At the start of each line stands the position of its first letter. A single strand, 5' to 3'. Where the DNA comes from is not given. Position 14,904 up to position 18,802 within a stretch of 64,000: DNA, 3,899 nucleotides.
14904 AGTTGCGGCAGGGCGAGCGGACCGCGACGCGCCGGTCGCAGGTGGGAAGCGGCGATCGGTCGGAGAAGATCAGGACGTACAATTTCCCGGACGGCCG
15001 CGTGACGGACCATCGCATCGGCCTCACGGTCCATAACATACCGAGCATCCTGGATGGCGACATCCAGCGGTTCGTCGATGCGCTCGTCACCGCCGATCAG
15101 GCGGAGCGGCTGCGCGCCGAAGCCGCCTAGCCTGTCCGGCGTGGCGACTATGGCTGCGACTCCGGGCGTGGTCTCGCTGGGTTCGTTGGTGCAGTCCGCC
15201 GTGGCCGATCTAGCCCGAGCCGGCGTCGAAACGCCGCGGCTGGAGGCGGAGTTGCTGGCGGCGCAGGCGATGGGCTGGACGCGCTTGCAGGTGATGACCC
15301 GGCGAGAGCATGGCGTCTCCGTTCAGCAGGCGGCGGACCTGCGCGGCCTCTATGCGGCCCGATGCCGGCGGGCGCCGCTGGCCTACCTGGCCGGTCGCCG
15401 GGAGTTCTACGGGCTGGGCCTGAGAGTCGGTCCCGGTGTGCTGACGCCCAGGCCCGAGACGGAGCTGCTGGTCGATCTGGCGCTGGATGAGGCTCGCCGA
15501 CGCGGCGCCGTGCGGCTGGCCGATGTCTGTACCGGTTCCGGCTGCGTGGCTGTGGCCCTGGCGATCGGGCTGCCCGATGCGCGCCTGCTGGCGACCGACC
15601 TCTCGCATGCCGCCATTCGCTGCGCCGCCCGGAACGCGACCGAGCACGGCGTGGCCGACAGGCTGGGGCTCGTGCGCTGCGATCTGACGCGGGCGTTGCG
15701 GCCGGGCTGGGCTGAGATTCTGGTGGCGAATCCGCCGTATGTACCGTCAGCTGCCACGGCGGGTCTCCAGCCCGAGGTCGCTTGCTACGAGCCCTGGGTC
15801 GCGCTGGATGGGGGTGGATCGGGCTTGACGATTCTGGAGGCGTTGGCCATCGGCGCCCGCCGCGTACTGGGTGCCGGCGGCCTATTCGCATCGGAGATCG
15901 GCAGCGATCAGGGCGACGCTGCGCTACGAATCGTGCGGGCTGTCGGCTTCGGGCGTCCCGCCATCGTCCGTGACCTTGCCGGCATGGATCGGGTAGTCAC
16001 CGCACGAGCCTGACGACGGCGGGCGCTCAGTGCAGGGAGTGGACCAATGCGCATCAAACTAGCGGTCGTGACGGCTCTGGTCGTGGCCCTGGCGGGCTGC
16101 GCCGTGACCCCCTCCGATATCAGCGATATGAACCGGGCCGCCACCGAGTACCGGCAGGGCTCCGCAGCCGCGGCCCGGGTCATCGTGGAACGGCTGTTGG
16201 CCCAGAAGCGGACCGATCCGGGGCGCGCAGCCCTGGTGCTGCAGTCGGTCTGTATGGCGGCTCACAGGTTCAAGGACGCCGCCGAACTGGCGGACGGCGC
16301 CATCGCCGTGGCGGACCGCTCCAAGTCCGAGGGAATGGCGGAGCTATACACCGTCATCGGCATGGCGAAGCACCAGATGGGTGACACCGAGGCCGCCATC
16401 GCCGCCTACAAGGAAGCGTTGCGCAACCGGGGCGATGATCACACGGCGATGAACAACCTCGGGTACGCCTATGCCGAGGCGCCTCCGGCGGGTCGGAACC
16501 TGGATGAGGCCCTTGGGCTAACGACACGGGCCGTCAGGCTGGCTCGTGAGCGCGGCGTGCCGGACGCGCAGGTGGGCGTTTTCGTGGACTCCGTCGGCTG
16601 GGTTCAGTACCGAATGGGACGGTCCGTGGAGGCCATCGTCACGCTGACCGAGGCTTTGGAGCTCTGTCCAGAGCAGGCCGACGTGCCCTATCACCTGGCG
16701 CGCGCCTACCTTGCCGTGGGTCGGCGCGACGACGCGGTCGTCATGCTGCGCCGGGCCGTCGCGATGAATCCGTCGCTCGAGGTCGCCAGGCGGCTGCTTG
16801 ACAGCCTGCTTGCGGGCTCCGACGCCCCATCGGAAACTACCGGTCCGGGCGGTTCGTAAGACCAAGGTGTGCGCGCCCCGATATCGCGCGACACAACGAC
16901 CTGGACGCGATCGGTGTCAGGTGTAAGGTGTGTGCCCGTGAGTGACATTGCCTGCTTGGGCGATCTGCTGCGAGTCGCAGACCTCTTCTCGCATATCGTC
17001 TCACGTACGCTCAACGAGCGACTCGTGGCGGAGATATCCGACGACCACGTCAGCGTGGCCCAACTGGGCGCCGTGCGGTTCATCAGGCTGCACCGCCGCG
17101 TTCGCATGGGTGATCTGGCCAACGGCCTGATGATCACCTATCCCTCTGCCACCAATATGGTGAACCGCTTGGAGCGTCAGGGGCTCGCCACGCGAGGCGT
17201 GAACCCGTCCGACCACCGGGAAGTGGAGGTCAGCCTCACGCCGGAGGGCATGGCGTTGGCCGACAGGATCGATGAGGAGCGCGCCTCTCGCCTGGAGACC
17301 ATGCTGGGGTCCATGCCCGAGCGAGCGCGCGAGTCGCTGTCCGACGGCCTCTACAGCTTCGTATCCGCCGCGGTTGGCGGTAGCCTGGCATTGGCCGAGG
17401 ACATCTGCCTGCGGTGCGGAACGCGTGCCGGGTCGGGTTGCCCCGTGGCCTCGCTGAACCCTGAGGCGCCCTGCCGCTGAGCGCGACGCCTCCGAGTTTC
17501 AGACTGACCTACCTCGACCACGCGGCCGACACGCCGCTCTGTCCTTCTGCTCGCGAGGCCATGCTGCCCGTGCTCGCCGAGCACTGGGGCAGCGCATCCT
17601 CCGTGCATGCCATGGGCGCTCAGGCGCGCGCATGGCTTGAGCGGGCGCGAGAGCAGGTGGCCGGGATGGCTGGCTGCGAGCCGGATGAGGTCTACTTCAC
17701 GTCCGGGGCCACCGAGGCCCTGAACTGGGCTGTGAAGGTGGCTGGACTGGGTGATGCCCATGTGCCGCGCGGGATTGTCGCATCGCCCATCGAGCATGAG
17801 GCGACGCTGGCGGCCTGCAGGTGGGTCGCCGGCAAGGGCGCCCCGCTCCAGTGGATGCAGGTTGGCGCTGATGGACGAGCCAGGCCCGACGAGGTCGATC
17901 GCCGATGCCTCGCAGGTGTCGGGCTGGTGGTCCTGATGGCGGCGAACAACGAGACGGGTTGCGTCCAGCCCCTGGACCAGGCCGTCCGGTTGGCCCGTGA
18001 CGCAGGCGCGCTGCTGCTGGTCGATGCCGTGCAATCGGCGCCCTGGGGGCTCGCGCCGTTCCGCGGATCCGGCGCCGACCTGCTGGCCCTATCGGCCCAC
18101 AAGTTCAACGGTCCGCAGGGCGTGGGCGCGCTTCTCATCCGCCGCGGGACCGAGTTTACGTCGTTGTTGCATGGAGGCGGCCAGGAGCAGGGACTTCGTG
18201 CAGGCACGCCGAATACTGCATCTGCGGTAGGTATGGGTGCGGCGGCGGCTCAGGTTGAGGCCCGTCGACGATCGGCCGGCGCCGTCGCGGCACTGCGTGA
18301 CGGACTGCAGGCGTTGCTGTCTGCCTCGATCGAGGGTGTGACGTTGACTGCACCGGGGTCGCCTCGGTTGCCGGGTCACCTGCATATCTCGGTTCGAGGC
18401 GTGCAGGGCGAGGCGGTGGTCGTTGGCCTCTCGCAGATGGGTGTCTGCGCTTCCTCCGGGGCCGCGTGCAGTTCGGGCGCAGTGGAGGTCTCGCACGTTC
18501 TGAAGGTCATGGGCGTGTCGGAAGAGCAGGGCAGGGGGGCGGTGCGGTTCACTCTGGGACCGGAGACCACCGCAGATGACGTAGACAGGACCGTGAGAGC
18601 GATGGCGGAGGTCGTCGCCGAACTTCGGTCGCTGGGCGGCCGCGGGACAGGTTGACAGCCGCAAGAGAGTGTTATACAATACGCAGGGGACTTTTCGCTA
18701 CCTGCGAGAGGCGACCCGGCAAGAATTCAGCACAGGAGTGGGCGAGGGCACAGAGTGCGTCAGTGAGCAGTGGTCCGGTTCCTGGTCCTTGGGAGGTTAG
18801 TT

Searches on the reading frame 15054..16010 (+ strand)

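Call 60: search_protein_families(library=pfam, proteins=[window:15054-16010:+], max_evalue=0.00001)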
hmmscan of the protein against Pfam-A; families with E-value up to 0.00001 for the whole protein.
window:15054-16010:+ (319 aa): 2 families
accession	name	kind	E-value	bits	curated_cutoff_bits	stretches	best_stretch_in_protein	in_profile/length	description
PF17827.6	PrmC_N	-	2.2e-15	57.4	23.4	1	45-114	2-71/71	PrmC N-terminal domain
PF05175.20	MTS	-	3.7e-09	36.9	23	1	151-234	31-113/170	Methyltransferase small domain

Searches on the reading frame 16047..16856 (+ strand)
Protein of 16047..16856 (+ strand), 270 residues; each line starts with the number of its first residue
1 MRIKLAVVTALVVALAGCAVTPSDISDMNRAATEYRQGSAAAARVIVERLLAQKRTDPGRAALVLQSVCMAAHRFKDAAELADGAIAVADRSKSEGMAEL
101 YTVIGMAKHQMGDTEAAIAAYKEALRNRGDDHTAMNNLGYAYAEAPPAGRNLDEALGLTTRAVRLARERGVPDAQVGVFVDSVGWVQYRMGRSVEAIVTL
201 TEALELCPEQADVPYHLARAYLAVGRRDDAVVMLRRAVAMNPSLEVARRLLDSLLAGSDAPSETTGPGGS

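Call 60: search_protein_families(library=pfam, proteins=[window:16047-16856:+], max_evalue=0.00001)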
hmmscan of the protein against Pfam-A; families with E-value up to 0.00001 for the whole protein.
window:16047-16856:+ (270 aa): 11 families
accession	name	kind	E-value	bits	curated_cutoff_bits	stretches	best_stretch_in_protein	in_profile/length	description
PF00515.34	TPR_1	-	2e-15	56.3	27.8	0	98-126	1-29/34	Tetratricopeptide repeat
PF13424.12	TPR_12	-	1.9e-14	54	30.1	1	68-127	12-74/77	Tetratricopeptide repeat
PF13181.12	TPR_8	-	7.2e-14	51.1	25.7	0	98-127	1-30/34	Tetratricopeptide repeat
PF13414.12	TPR_11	-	1.1e-13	51.1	26.8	1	107-144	3-40/42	TPR repeat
PF07719.23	TPR_2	-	2.2e-13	49.6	27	0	98-126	1-29/34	Tetratricopeptide repeat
PF13428.12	TPR_14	-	4.3e-13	49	23.5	0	216-250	6-41/44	Tetratricopeptide repeat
PF14559.12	TPR_19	-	2.4e-11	44.2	25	1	190-243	4-57/68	Tetratricopeptide repeat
PF13176.12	TPR_7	-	2.2e-09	37.1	27.9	0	216-242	4-32/36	Tetratricopeptide repeat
PF13432.12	TPR_16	-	3.6e-09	37.3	32.7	1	110-165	9-60/65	Tetratricopeptide repeat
PF13174.12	TPR_6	-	3.8e-07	30.8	26.3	0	104-127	6-29/33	Tetratricopeptide repeat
PF13431.12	TPR_17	-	1.6e-06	28.3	24.4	0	120-144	1-25/34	Tetratricopeptide repeat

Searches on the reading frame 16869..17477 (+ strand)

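Call 60: search_protein_families(library=pfam, proteins=[window:16869-17477:+], max_evalue=0.00001)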
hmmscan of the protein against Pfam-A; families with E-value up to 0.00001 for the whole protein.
window:16869-17477:+ (203 aa): 2 families
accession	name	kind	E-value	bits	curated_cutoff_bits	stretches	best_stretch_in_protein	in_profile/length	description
PF12802.13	MarR_2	-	9e-09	35.8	27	1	62-117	4-60/61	MarR family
PF01047.28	MarR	-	2.1e-07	31.1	24.6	1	64-119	4-59/59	MarR family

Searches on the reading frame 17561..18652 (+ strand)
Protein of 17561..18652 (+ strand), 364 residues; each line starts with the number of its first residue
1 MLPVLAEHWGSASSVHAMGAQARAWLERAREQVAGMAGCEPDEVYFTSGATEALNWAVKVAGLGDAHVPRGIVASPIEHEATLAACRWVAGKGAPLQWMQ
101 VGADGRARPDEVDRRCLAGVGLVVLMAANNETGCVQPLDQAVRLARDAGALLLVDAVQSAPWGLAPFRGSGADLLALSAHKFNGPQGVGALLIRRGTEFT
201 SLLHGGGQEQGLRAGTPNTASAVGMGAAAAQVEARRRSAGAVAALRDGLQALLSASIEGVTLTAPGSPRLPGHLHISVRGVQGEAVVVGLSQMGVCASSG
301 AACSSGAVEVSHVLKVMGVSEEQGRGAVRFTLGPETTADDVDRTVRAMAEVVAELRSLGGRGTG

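Call 60: search_protein_families(library=pfam, proteins=[window:17561-18652:+], max_evalue=0.00001)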
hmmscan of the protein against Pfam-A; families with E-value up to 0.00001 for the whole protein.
window:17561-18652:+ (364 aa): 1 family
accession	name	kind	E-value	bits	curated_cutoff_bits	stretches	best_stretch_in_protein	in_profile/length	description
PF00266.25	Aminotran_5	-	4e-56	191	21.5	1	12-343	30-370/371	Aminotransferase class-V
